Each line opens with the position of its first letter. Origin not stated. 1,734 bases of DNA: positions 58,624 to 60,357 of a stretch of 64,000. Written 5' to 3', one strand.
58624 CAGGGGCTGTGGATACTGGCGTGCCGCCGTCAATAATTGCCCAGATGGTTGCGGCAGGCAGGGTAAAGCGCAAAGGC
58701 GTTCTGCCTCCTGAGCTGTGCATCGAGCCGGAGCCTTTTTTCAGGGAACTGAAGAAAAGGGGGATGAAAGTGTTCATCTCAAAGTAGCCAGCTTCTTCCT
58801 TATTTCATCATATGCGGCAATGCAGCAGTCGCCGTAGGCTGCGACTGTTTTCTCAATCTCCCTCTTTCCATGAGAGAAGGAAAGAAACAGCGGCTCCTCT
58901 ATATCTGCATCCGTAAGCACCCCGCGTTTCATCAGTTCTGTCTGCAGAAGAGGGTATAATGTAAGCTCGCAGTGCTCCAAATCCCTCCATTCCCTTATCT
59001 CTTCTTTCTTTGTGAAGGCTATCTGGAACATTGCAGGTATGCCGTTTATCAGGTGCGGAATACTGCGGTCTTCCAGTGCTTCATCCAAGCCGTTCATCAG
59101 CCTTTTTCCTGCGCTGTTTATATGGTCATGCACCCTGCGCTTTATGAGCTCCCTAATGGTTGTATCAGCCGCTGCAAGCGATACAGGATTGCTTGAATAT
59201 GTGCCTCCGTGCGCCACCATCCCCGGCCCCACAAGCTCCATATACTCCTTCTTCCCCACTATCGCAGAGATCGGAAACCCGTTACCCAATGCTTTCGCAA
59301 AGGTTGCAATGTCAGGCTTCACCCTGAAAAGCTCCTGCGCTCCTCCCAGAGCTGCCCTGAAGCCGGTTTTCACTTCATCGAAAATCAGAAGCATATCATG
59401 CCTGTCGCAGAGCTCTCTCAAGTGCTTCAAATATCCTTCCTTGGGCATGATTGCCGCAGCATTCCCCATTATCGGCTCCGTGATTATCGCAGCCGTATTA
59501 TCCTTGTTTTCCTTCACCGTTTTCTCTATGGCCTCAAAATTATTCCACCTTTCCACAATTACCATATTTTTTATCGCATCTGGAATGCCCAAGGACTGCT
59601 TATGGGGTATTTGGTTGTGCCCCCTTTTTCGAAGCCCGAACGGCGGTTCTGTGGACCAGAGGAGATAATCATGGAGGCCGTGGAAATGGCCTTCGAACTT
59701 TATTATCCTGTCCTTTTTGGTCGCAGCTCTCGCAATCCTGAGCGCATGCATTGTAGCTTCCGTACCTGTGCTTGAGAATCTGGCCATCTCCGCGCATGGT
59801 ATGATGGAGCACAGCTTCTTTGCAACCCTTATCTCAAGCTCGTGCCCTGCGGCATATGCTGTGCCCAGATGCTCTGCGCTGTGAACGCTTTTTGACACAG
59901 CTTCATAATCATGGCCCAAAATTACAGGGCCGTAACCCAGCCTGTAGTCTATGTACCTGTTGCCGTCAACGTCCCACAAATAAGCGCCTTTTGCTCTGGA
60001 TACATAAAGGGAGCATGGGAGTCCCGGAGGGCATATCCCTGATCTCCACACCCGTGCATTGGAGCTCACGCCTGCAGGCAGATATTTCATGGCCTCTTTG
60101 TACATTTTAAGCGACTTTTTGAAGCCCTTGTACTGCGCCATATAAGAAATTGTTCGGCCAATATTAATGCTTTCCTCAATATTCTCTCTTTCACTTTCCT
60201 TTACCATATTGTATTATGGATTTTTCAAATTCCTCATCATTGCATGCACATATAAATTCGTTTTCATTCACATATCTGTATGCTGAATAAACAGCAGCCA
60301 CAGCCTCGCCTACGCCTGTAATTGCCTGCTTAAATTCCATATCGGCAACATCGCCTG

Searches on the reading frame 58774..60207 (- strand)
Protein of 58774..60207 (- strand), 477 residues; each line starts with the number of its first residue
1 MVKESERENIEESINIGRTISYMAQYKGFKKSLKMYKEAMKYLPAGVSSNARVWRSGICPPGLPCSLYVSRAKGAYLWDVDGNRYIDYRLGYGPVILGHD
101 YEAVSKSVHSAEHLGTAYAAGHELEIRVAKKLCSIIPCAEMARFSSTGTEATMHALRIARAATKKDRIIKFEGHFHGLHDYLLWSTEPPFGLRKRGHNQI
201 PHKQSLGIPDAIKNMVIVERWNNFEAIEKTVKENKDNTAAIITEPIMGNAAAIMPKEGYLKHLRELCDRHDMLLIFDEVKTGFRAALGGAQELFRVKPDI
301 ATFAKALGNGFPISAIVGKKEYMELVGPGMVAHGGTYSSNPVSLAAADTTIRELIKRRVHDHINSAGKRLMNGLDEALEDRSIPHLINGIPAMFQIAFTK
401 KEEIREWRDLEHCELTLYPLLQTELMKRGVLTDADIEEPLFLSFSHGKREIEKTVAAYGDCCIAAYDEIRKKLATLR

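Call 18: search_protein_families(library=ncbifam, proteins=[window:58774-60207:-], max_evalue=0.00001)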
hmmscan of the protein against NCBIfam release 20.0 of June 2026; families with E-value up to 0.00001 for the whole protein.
window:58774-60207:- (477 aa): 69 families (the best 25 are shown)
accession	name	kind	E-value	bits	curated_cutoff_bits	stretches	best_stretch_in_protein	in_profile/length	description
NF041362.1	GntE_guanitoxin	equivalog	6.7e-156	519.1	525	1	28-454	4-425/426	guanitoxin biosynthesis PLP-dependent transaminase GntE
NF000818.0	PRK00062.1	subfamily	2.2e-122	408.8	398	1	30-462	4-424/429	glutamate-1-semialdehyde 2,1-aminomutase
TIGR00713.1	hemL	equivalog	1.6e-118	396.1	527.3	1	31-458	1-416/423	glutamate-1-semialdehyde 2,1-aminomutase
NF009055.0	PRK12389.1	equivalog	2.6e-94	316.3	637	1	29-460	3-423/431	glutamate-1-semialdehyde 2,1-aminomutase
NF004856.0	PRK06209.1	equivalog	1.4e-70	238.1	486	1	27-460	6-411/450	glutamate-1-semialdehyde 2,1-aminomutase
NF001864.0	PRK00615.1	equivalog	6e-67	226.1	706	1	31-460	6-424/433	glutamate-1-semialdehyde aminotransferase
NF005993.0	PRK08117.1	subfamily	2.3e-60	204.4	574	1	66-403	26-372/433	aspartate aminotransferase family protein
TIGR00707.1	argD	subfamily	3.6e-56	190.6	410.05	1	67-401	11-332/381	acetylornithine/succinylornithine family transaminase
NF004426.0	PRK05769.1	equivalog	2e-54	185.1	552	1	67-404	38-385/441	acetyl ornithine aminotransferase family protein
NF005453.0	PRK07046.1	subfamily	8e-53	179.6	425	1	63-461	55-447/453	transaminase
NF002874.0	PRK03244.1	equivalog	3.6e-50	170.9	457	1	67-376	27-321/399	acetylornithine transaminase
NF005692.0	PRK07495.1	equivalog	4.1e-49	167.4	724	1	62-401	19-361/425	4-aminobutyrate--2-oxoglutarate transaminase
NF002797.0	PRK02936.1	equivalog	2.1e-48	165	496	1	68-401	14-330/385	acetylornithine transaminase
NF005272.0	PRK06777.1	equivalog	5.4e-48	163.6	725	1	62-393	19-353/421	4-aminobutyrate--2-oxoglutarate transaminase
TIGR00700.1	GABAtrnsam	equivalog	6.4e-48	163.4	506.65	1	64-401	14-360/420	4-aminobutyrate--2-oxoglutarate transaminase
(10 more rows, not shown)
